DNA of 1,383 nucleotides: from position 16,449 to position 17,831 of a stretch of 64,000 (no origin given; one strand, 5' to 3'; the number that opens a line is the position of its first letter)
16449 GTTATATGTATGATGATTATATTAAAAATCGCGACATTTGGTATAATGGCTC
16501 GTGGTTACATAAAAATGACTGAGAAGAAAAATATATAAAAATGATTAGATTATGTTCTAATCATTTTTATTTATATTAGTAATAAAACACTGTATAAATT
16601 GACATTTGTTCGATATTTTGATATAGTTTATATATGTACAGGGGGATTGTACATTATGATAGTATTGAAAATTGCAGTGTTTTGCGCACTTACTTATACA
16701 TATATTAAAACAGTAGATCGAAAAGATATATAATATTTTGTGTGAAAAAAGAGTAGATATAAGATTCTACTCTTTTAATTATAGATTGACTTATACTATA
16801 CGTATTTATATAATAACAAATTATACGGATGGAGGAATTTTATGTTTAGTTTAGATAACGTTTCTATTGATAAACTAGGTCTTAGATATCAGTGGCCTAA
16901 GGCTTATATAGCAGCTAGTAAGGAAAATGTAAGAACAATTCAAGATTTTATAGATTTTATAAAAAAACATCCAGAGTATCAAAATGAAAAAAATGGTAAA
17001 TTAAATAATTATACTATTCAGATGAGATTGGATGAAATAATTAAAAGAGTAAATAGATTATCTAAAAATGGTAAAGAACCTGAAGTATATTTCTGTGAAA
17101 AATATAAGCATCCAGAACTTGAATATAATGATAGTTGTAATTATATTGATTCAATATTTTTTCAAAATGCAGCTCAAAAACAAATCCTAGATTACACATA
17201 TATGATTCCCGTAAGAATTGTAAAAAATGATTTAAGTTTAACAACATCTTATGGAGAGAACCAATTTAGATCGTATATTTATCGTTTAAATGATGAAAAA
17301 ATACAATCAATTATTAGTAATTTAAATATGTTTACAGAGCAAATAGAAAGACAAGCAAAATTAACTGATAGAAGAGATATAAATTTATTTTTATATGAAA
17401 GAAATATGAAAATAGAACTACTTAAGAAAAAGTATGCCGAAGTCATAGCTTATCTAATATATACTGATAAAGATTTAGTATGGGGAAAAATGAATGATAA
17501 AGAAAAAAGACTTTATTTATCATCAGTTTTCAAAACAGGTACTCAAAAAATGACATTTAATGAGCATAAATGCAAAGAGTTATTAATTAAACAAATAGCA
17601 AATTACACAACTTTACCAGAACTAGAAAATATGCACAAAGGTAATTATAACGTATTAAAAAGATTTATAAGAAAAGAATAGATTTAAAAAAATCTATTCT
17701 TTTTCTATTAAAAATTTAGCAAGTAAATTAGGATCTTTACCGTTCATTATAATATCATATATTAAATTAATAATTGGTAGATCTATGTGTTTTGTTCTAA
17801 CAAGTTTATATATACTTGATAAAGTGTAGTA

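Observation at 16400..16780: Two tandem stand-alone micro-cassettes encoding paralogous 25-26 aa hydrophobic peptides (type I toxin-like)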

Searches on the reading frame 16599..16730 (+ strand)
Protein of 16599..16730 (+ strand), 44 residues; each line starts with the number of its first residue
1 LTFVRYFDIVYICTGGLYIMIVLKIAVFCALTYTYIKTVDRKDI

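Call 48: find_homologous_proteins(query=A5, max_evalue=10)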
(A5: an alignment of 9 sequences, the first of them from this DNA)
Query A5 (9 sequences) (44 aa, profile of the alignment): 1 proteins with E <= 10 among 21 candidates.
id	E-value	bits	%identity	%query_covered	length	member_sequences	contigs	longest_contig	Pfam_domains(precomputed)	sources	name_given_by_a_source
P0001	8.8e-10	56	60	57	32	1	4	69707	-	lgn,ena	-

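Call 50: find_encoding_contigs(protein=P0001, flank=6000, max_places=6)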
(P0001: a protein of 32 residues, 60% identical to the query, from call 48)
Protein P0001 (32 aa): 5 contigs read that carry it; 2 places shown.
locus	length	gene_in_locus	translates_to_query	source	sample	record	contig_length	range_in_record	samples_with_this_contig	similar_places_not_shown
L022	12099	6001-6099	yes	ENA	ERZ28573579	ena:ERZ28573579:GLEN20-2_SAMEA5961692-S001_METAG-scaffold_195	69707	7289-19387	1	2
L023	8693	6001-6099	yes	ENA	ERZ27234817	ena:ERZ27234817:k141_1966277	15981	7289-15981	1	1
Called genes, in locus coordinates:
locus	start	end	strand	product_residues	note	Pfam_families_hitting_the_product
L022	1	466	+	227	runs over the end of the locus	PF00899:ThiF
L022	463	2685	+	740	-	PF00005:ABC_tran, PF02463:SMC_N (weak)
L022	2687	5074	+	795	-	PF00005:ABC_tran, PF02687:FtsX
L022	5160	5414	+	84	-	-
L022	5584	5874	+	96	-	-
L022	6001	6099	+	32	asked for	-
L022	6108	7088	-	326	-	PF01210:NAD_Gly3P_dh_N, PF02558:ApbA (weak), PF03807:F420_oxidored (weak), PF07479:NAD_Gly3P_dh_C, PF20618:GPD_NAD_C_bact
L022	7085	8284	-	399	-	PF05496:RuvB_N, PF13177:DNA_pol3_delta2 (faint), PF00004:AAA, PF07728:AAA_5 (faint), PF16193:AAA_assoc_2, PF12002:MgsA_C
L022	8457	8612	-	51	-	-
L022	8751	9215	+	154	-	-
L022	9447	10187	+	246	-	PF02535:Zip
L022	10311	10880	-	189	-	-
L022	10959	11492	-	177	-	-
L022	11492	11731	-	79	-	-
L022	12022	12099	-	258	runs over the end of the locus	-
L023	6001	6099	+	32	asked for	-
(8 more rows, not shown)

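Call 91: predict_structure(alignment_id=A6)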
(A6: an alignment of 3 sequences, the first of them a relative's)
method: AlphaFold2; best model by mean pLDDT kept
length: 32 residues; sequences in the alignment: 3
mean_pLDDT: 80.1   pTM: 0.34
mean pLDDT of the five models: 80.1, 78.3, 77.3, 76.0, 72.2
residues with pLDDT >= 90: 7; 70-90: 18; 50-70: 7; < 50: 0
segments of 3 or more residues with pLDDT < 50: none
pLDDT, mean of each block of 10 residues (from residue 1): 84 88 71 65
secondary structure, 60 per line:
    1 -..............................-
elements in order: H2-31

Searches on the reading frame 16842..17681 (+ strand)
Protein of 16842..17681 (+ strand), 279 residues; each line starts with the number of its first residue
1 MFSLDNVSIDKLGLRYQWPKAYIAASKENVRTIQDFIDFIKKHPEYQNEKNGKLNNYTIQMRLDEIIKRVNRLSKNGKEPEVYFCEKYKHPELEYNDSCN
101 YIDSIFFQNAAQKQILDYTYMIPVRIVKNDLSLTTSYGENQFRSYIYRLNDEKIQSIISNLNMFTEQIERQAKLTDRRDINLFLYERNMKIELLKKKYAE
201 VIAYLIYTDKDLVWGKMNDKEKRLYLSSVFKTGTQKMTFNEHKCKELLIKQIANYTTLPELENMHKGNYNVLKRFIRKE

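Call 13: search_protein_families(library=pfam, proteins=[window:16842-17681:+], max_evalue=0.1)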
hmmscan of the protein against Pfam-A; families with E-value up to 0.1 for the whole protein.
window:16842-17681:+ (279 aa): 2 families
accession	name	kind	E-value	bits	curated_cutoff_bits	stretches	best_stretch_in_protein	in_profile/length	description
PF06062.16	UPF0231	-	0.016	16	25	0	17-78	26-85/121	Uncharacterised protein family (UPF0231)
PF10787.14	YfmQ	-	0.069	13.3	22.9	0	177-209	93-125/133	Uncharacterised protein from bacillus cereus group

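Call 14: search_protein_families(library=phrogs, proteins=[window:16842-17681:+], max_evalue=0.1)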
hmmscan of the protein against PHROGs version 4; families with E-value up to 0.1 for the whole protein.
window:16842-17681:+ (279 aa): 1 family
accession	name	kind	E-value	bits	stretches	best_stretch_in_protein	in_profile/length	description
phrog_33144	-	unknown function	0.0025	18.8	0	59-110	16-66/117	-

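Call 15: find_encoding_contigs(protein=window:16842-17681:+, flank=6000, max_places=10)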
Protein window:16842-17681:+ (279 aa): 10 contigs read that carry it; 4 places shown.
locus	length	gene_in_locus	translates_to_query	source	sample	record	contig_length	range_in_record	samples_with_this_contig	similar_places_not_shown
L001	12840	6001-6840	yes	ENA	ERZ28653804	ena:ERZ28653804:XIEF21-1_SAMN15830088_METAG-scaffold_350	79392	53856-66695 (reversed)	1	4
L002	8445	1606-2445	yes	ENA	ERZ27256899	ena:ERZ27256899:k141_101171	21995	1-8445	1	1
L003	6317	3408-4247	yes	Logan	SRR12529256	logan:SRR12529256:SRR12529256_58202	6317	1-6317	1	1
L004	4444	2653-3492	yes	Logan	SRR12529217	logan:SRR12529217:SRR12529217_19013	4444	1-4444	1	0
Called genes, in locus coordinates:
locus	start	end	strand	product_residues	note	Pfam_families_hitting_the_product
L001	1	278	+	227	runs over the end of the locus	PF00899:ThiF, PF03435:Sacchrp_dh_NADP (faint)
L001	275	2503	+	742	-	PF00005:ABC_tran, PF02463:SMC_N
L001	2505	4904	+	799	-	PF00005:ABC_tran, PF02687:FtsX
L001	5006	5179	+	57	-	-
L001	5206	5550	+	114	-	-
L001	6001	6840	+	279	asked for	-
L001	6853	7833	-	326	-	PF01210:NAD_Gly3P_dh_N, PF02558:ApbA (weak), PF03807:F420_oxidored (faint), PF07479:NAD_Gly3P_dh_C, PF20618:GPD_NAD_C_bact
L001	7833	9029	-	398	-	PF05496:RuvB_N, PF00931:NB-ARC (faint), PF13177:DNA_pol3_delta2 (faint), PF13173:AAA_14 (faint), PF00004:AAA, PF07728:AAA_5 (faint), PF16193:AAA_assoc_2, PF12002:MgsA_C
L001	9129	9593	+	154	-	-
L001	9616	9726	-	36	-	-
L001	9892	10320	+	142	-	-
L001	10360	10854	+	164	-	-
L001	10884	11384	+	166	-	-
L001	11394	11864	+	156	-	-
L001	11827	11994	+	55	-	PF03382:DUF285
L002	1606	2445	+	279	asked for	-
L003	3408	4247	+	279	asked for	-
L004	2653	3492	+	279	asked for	-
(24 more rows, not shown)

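Call 54: search_protein_families(library=ncbifam, proteins=[window:16842-17681:+], max_evalue=10)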
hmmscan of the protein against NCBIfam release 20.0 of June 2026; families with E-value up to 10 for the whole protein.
window:16842-17681:+ (279 aa): 2 families
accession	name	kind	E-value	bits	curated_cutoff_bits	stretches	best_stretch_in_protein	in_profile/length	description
NF005218.0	PRK06705.1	equivalog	0.0011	17.8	883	1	156-225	398-463/502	argininosuccinate lyase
TIGR04472.1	reg_rSAM_mob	hypoth_equivalog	0.0032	17.5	240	2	61-122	69-129/141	radical SAM mobile pair system MarR family transcriptional regulator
